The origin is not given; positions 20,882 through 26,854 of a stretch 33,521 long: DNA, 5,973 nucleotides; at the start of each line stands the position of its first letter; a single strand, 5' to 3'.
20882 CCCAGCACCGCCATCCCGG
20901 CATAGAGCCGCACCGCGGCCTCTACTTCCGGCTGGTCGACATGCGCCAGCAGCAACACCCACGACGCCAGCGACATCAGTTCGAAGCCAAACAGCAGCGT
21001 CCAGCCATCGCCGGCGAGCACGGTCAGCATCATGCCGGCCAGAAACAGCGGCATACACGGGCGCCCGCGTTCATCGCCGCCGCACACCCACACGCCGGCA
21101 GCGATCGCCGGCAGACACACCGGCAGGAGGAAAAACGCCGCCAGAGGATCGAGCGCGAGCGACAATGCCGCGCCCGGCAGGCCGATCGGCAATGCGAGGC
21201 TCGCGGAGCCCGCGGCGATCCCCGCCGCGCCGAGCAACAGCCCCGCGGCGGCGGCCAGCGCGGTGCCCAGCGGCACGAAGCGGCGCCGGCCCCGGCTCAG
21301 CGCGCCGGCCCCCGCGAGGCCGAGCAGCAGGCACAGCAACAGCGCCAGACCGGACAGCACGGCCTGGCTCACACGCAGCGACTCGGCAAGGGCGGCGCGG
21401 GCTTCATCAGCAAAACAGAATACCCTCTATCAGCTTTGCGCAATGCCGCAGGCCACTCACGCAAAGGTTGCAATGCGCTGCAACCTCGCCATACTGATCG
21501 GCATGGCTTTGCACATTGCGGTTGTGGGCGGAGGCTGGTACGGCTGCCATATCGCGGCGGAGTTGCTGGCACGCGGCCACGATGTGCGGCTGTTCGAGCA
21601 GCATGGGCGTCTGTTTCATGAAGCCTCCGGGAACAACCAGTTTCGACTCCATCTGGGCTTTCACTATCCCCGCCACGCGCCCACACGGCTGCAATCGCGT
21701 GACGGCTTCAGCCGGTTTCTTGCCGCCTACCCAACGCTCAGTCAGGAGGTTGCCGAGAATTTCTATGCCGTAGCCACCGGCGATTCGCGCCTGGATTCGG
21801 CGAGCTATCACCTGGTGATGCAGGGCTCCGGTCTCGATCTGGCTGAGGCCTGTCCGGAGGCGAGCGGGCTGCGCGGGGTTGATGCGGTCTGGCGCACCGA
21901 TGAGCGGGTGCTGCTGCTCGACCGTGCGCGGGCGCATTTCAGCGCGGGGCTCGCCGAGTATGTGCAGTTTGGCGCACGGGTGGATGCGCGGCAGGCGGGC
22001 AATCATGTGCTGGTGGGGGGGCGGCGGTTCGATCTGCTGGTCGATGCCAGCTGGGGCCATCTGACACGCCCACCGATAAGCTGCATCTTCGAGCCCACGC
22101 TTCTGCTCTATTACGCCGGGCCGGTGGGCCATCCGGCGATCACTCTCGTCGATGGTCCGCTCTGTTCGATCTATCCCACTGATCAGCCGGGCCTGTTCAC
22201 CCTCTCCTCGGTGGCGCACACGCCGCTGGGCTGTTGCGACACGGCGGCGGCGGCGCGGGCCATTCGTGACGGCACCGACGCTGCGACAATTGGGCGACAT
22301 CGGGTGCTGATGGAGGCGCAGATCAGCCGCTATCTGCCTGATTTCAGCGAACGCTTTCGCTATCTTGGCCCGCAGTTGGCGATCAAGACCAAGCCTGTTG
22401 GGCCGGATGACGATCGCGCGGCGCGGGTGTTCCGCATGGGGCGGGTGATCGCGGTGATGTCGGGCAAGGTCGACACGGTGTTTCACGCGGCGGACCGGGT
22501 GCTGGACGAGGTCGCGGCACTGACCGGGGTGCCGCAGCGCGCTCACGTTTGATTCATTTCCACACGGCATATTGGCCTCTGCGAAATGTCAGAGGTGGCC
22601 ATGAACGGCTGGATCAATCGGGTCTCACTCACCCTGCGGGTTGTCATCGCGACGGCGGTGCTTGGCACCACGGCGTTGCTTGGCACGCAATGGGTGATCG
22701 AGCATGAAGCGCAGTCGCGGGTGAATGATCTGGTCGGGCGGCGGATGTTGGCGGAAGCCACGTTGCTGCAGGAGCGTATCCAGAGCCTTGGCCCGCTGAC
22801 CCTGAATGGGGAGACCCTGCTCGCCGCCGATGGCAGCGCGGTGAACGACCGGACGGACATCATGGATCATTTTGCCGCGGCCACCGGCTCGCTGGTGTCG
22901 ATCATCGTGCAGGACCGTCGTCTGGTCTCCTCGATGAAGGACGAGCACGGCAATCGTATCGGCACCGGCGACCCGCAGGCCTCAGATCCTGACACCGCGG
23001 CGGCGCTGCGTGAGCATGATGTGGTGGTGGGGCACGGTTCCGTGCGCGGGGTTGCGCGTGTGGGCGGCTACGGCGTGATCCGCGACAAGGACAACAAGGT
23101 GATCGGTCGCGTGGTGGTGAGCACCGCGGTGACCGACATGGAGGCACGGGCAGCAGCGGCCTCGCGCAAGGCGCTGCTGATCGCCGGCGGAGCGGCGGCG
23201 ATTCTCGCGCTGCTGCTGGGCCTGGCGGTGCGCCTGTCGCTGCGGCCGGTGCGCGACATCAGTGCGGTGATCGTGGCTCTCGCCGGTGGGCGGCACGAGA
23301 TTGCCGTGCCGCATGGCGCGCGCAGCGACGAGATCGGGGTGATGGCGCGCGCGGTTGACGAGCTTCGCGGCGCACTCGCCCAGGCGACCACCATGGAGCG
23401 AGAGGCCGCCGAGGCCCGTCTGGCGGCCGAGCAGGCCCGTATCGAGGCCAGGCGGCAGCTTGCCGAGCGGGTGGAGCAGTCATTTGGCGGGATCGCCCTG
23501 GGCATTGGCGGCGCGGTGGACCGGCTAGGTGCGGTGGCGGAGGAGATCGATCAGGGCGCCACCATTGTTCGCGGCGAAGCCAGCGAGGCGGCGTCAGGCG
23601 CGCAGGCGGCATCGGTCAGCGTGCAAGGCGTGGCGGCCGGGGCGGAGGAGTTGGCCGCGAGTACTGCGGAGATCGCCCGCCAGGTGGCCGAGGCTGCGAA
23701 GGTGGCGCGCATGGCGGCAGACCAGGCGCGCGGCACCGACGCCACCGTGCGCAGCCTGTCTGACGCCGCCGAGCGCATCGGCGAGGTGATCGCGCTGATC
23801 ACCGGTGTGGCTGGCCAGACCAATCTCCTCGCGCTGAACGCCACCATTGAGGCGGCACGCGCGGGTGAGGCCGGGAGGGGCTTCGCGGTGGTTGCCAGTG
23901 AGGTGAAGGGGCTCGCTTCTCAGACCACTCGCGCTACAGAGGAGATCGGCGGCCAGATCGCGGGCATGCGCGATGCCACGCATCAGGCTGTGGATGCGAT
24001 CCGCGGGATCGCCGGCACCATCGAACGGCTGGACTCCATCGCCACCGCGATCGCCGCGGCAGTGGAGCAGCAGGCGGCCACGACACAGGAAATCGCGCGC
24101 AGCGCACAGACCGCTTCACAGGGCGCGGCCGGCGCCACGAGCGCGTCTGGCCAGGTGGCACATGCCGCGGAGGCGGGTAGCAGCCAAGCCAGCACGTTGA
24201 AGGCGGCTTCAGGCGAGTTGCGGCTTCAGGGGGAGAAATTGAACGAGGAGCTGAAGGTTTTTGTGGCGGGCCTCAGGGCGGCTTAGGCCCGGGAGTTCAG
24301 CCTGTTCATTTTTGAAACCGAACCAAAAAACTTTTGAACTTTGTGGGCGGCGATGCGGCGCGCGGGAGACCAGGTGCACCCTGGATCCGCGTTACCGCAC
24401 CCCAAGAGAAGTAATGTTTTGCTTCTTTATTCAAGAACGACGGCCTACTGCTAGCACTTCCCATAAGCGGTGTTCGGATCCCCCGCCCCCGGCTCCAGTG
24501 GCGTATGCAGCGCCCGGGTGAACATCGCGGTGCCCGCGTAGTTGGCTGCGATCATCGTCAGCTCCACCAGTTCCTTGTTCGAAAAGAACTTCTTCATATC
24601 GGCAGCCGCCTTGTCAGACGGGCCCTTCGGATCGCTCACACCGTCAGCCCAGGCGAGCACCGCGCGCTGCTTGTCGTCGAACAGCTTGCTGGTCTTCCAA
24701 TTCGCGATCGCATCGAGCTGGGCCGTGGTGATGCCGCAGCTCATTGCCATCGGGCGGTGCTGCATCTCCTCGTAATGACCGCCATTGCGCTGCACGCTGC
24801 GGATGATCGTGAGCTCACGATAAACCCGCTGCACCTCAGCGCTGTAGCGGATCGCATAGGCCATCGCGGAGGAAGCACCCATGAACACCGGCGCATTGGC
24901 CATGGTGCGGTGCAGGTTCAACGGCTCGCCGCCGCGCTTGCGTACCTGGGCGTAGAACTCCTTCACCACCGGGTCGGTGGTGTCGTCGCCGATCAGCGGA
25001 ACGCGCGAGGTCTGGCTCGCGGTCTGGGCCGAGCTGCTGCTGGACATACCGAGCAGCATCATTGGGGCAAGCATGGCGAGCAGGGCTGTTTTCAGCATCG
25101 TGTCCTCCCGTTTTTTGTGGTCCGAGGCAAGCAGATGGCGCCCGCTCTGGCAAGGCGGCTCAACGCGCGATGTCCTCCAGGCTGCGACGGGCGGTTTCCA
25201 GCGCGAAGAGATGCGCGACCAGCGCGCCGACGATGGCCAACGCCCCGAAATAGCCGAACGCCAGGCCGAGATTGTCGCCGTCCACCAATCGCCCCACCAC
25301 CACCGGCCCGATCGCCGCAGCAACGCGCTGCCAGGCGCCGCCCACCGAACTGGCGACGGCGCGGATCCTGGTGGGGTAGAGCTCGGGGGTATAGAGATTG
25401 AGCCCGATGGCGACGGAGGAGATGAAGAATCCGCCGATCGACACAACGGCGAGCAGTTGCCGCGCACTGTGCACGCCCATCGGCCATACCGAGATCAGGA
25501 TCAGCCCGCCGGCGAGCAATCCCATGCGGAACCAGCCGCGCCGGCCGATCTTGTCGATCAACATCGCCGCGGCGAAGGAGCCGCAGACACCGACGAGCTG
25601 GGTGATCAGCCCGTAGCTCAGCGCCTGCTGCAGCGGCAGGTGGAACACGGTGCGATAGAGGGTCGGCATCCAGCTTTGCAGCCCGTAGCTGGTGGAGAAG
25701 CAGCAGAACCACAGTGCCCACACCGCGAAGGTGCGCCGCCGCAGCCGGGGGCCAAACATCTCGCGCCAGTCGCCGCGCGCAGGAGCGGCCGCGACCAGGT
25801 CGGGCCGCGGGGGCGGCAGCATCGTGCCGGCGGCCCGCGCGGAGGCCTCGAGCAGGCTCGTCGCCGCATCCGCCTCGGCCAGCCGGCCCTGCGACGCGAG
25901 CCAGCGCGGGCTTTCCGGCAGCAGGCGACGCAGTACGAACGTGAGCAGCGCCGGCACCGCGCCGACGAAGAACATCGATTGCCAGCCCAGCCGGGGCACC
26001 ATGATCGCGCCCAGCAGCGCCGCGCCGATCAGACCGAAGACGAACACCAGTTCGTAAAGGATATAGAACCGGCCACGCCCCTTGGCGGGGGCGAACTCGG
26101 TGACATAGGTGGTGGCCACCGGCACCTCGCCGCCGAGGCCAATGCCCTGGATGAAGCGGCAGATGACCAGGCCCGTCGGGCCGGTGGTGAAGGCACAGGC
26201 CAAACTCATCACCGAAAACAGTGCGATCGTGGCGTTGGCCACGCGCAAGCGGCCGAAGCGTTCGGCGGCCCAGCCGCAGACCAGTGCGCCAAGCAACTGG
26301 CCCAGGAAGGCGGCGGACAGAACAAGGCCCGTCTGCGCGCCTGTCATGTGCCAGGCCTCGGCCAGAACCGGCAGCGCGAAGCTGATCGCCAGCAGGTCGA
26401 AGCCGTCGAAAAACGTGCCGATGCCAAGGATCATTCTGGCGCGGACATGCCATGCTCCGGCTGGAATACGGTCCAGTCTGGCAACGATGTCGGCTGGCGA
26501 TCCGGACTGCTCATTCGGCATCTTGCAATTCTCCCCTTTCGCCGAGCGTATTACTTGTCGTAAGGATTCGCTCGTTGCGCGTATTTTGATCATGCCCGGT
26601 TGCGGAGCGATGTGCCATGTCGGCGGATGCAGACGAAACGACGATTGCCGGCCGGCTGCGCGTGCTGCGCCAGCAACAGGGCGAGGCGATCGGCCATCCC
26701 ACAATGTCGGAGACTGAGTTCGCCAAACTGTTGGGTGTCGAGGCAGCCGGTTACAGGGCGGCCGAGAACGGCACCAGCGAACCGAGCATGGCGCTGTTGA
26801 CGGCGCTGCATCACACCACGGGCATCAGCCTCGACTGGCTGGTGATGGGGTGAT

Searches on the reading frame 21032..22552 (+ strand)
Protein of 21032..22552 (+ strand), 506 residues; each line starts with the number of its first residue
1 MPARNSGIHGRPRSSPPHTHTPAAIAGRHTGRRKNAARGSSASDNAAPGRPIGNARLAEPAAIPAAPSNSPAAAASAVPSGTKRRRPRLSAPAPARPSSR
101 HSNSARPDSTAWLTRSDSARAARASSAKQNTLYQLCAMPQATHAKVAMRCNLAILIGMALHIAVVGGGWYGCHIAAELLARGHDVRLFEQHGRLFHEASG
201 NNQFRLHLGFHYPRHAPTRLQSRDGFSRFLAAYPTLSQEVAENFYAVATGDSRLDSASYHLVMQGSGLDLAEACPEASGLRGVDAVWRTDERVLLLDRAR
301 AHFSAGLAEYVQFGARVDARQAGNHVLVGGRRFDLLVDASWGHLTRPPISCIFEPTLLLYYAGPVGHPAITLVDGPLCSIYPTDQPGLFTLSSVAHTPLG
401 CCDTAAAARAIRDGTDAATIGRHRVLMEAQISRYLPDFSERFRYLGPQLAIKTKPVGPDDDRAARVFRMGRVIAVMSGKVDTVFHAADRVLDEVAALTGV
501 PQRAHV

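Call 55: search_protein_families(library=pfam, proteins=[window:21032-22552:+], max_evalue=0.01)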
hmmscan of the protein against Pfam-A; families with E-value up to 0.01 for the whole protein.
window:21032-22552:+ (506 aa): 5 families
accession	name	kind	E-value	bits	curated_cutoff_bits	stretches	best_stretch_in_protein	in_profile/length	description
PF01266.30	DAO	-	4e-09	36.9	27.9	1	162-231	2-58/353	FAD dependent oxidoreductase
PF13450.12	NAD_binding_8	-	2e-06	28.4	21.9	1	164-212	1-51/68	NAD(P)-binding Rossmann-like domain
PF00070.33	Pyr_redox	-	0.00029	21.7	22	1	161-195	1-35/82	Pyridine nucleotide-disulphide oxidoreductase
PF07992.20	Pyr_redox_2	-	0.00056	19.9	26.1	1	147-195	130-178/291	Pyridine nucleotide-disulphide oxidoreductase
PF01134.28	GIDA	-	0.0066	16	22.1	1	162-205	2-45/391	Glucose inhibited division protein A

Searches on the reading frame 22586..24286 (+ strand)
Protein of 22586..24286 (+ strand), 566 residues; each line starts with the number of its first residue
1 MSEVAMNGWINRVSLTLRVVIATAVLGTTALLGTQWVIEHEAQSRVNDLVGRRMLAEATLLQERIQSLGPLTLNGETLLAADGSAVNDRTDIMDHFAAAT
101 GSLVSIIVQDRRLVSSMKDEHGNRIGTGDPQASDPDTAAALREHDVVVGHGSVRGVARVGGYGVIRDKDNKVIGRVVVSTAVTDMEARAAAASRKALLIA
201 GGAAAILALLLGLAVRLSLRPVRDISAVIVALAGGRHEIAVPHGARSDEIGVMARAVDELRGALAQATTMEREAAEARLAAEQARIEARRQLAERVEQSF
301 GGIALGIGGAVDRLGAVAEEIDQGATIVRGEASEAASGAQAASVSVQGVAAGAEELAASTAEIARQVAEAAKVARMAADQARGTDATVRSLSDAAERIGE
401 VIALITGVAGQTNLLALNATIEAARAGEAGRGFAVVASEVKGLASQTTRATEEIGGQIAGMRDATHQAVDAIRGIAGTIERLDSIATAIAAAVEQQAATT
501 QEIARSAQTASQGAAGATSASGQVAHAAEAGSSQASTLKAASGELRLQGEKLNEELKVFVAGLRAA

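Call 19: search_protein_families(library=ncbifam, proteins=[window:22586-24286:+], max_evalue=0.001)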
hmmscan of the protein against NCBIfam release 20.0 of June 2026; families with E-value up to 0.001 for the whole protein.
window:22586-24286:+ (566 aa): 8 families
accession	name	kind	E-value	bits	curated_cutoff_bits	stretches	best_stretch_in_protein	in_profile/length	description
NF058645.1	MCPCtpMPsAe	equivalog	1e-22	80.6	900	1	178-474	185-464/558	methyl-accepting chemotaxis protein CtpM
NF041847.1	transduc_aer2_vibrio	equivalog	3.8e-19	68.4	1200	1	286-559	472-752/804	aerotaxis transducer Aer2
NF011622.0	PRK15048.1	equivalog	6.1e-19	68.5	900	1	318-554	279-522/553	methyl-accepting chemotaxis protein II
NF007309.0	PRK09793.1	equivalog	9e-19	67.8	903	1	326-541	279-507/533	methyl-accepting chemotaxis protein IV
NF047851.1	MCPCitTducer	equivalog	3.3e-18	66.1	900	1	318-553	273-522/553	methyl-accepting chemotaxis citrate transducer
NF050802.1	AspChtxCcaA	equivalog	7.1e-16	57.7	1300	1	332-485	513-660/700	aspartate chemotaxis receptor CcaA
NF011615.0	PRK15041.1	equivalog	3.4e-14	52.4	947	1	318-551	274-521/554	methyl-accepting chemotaxis protein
NF033092.0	HK_WalK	equivalog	4.6e-06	25.5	725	1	88-274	72-255/594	cell wall metabolism sensor histidine kinase WalK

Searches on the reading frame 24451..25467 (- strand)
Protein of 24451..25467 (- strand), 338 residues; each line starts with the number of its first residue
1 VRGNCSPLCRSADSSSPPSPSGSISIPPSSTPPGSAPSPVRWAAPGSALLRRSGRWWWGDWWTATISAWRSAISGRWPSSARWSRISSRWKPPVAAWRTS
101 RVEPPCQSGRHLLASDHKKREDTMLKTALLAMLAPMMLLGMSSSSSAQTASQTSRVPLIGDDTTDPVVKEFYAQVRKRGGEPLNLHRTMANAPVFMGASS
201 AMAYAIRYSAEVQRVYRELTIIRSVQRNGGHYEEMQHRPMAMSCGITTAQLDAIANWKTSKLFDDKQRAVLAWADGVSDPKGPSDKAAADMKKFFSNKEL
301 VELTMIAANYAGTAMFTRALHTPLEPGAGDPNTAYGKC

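Call 31: search_protein_families(library=pfam, proteins=[window:24451-25467:-])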
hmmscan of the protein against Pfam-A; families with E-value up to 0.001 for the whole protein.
window:24451-25467:- (338 aa): 1 family
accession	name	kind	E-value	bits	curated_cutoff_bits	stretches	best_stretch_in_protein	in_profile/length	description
PF02627.25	CMD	-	6.3e-08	33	23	1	195-275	3-83/84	Carboxymuconolactone decarboxylase family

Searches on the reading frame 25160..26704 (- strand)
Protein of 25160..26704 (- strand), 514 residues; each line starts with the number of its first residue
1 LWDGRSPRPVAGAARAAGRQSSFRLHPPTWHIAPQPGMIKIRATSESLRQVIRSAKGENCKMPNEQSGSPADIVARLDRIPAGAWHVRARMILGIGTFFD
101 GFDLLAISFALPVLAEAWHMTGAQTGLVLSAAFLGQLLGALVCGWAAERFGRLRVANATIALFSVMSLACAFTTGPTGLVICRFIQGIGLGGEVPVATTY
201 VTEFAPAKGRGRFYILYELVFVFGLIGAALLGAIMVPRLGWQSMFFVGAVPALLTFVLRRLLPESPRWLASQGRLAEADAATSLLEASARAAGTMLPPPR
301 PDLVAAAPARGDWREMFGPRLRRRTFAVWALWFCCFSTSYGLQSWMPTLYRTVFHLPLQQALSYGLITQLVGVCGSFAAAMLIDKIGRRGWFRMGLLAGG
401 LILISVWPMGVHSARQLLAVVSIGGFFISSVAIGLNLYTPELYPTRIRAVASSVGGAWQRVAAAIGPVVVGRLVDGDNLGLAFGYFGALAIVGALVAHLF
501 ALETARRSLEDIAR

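Call 31: search_protein_families(library=pfam, proteins=[window:25160-26704:-])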
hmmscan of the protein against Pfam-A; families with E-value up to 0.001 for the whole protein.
window:25160-26704:- (514 aa): 3 families
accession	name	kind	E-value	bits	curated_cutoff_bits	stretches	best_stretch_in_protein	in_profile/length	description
PF07690.21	MFS_1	-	8.3e-50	170.1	33.4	1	93-467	1-347/347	Major Facilitator Superfamily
PF00083.30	Sugar_tr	-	3.7e-49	168.2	22.3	1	123-513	46-449/452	Sugar (and other) transporter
PF06779.20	MFS_4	-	2.9e-05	24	26.3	1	108-276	13-185/364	Uncharacterised MFS-type transporter YbfB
